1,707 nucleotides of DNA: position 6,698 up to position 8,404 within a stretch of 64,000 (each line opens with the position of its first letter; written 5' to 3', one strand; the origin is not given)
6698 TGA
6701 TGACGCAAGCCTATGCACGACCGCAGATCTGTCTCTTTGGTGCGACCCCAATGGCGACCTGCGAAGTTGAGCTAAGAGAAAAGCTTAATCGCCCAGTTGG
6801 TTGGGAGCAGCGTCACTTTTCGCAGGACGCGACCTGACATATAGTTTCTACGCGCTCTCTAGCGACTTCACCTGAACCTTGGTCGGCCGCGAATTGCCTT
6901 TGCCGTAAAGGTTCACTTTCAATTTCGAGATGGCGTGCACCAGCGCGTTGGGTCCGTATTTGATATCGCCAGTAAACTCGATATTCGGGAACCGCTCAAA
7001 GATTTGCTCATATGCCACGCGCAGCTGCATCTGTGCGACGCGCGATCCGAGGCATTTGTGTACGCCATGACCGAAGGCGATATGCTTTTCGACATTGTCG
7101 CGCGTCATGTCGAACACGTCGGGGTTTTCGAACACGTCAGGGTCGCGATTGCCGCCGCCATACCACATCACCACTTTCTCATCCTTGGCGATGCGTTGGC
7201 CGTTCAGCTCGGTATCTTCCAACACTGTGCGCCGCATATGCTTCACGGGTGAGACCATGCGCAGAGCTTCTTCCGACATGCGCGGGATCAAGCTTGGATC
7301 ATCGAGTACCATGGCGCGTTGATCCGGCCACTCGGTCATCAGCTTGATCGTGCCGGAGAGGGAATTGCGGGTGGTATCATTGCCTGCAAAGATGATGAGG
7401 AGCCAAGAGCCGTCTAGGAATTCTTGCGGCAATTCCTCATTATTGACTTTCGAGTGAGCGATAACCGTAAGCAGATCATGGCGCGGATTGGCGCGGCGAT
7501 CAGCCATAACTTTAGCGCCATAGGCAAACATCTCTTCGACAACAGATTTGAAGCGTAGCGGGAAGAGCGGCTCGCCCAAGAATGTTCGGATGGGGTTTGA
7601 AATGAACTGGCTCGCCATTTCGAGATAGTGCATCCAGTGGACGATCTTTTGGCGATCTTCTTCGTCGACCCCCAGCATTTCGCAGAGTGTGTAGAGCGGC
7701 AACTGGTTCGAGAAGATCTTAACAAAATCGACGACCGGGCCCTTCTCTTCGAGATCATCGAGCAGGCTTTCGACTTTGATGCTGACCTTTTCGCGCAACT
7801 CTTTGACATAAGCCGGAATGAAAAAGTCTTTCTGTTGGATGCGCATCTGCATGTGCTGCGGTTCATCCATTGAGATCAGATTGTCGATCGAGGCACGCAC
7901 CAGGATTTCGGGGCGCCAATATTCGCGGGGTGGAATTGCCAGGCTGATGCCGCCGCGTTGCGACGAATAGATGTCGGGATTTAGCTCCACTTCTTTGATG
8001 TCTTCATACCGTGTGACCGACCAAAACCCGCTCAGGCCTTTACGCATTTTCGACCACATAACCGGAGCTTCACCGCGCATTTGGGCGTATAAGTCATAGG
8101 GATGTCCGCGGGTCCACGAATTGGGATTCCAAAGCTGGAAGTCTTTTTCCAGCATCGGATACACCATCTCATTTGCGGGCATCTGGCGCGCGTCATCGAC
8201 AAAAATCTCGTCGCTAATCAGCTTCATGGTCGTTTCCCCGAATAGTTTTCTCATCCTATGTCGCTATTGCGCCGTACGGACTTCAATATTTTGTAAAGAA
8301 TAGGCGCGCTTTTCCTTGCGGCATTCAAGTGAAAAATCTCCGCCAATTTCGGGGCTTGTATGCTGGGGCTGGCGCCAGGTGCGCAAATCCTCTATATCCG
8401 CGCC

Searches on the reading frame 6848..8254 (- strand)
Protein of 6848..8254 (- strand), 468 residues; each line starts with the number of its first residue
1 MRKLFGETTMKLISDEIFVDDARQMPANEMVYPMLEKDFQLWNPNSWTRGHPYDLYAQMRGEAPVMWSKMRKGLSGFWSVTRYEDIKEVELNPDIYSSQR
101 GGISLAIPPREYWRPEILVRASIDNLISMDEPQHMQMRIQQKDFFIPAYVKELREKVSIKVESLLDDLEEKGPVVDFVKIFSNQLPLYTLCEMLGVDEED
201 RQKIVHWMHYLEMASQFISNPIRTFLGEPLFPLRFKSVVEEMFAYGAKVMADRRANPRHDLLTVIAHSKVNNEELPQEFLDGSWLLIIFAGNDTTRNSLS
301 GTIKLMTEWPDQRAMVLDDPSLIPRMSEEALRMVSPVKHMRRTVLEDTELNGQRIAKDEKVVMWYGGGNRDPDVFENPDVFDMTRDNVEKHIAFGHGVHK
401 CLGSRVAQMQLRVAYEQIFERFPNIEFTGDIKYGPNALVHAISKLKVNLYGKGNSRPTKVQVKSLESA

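Call 63: search_protein_families(library=ncbifam, proteins=[window:6848-8254:-], max_evalue=1e-10)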
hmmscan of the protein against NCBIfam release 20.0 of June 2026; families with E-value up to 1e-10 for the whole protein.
window:6848-8254:- (468 aa): 7 families
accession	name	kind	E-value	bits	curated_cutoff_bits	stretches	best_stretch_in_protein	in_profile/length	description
NF041802.1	P450_SolI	exception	1.3e-56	191.8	850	1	54-447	34-420/424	solanimycin biosynthesis cytochrome P450 SolI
TIGR04538.1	P450_cycloAA_1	subfamily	5.3e-46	157.2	500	1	50-433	9-377/395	cytochrome P450, cyclodipeptide synthase-associated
NF041177.1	Cyp119_Thmprot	equivalog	8.5e-40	136.7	680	1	52-447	1-364/368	cytochrome P450 Cyp119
TIGR04458.1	CYP450_TxtE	equivalog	9.5e-39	133.2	500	1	51-440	12-393/403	4-nitrotryptophan synthase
NF045816.1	PentlenlactSyn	equivalog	9.6e-37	126.6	700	1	61-427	24-371/396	pentalenolactone synthase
TIGR04515.1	P450_rel_GT_act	subfamily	1e-28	100.8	343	1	285-430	222-367/386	P450-derived glycosyltransferase activator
NF050147.1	aminopyruv_ApyO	equivalog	3.9e-13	48.9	525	1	124-422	78-393/444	RiPP biosynthesis cytochrome P450 ApyO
